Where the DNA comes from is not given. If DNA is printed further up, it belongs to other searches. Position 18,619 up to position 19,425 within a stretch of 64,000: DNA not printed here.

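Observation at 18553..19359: Apparently intact RAYT (REP-associated HUH tyrosine transposase) domain, with its REP hairpins, embedded in-frame in the essential leuS gene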

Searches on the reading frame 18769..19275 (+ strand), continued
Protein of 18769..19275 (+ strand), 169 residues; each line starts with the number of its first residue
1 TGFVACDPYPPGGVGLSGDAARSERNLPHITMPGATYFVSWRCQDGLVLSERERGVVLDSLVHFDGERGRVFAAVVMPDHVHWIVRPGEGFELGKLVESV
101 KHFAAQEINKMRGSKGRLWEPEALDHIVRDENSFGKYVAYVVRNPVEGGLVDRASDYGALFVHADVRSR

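Call 73: search_protein_representatives(protein=window:18769-19275:+)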
Query: 169 residues. Proteins with E-value up to 0.001 (for the whole library): 7581; up to 1e-10: 2177; up to 1e-30: 9. The best 150 are listed.
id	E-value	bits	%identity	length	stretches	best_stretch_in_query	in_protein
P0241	5.9e-110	381.4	100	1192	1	1-169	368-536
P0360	6.9e-42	159.7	48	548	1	2-165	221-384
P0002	1.9e-41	158.2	48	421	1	2-167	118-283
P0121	5.0e-41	156.9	54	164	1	32-166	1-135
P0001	5.1e-39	150.3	47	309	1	21-168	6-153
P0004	1.5e-35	139.0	50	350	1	2-168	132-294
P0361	5.8e-34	133.9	52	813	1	22-155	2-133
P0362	8.5e-33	130.1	43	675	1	3-162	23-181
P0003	8.6e-33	130.0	41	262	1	8-165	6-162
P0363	2.0e-30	122.4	49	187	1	22-160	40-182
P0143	2.1e-30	122.3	46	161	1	17-160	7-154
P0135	3.4e-30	121.6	47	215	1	23-161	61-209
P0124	5.1e-30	121.0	49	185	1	25-152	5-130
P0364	3.0e-29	118.5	47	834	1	21-157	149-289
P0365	3.6e-29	118.3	46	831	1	22-158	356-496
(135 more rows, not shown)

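Call 77: search_protein_families(library=pfam, alignment_id=A5, max_evalue=0.00001)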
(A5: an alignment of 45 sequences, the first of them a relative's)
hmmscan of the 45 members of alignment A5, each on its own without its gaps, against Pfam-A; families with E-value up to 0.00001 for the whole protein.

A. member 1, P0360 (548 aa): 1 family
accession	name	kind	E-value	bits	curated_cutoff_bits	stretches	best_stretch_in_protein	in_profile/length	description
PF01715.23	IPPT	-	1.7e-75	254.3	23.6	2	42-182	1-145/243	IPP transferase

B. families by the number of members that match (of 45 scanned): 41 families (the first 25 are shown)
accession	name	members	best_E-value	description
PF01797.21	Y1_Tnp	19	1.1e-09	Transposase IS200 like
PF00133.28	tRNA-synt_1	10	5.1e-120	tRNA synthetases class I (I, L, M and V)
PF08264.19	Anticodon_1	8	1.3e-39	Anticodon-binding domain of tRNA ligase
PF01725.21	Ham1p_like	7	1.8e-51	Ham1 family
PF09334.17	tRNA-synt_1g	7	1.1e-19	tRNA synthetases class I (M)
PF10458.14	Val_tRNA-synt_C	6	8.9e-16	Valyl tRNA synthetase tRNA binding arm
PF01808.24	AICARFT_IMPCHas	5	3.9e-85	AICARFT/IMPCHase bienzyme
PF02142.27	MGS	4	7e-25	MGS-like domain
PF01411.24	tRNA-synt_2c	3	4.7e-177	tRNA synthetases class II (A)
PF00270.35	DEAD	3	6.2e-23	DEAD/DEAH box helicase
PF07973.19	tRNA_SAD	3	3.6e-17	Threonyl and Alanyl tRNA synthetase second additional domain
PF02272.25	DHHA1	3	1.4e-15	DHHA1 domain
PF02384.22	N6_Mtase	3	4.3e-15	N-6 DNA Methylase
PF04851.21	ResIII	3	2.5e-13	Type III restriction enzyme, res subunit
PF20473.4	MmeI_Mtase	3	7.3e-09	MmeI, DNA-methyltransferase domain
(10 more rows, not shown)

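Call 109: search_dna_similar(query=window:18769-19275:+, collection=plasmids, mode=protein, max_evalue=1e-10, max_rows=10)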
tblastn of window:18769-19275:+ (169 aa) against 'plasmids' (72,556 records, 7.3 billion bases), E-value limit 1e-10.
Records with a match: 1; places in all: 1; records where one place covers at least 80% of the query: 0.
Best place of each record, by identity: <60% 1.
By first word of the organism name: Pseudomonas 1.
By predicted mobility (MOB-suite, as given by PLSDB): non-mobilizable 1.
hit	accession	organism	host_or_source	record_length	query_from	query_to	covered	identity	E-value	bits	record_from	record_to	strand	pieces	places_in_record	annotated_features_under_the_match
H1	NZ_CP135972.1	Pseudomonas sp. DTU_2021_1001937_2_SI_NGA_ILE_001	Homo sapiens,blood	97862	72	157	51%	38.4%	4e-12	70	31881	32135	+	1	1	transposase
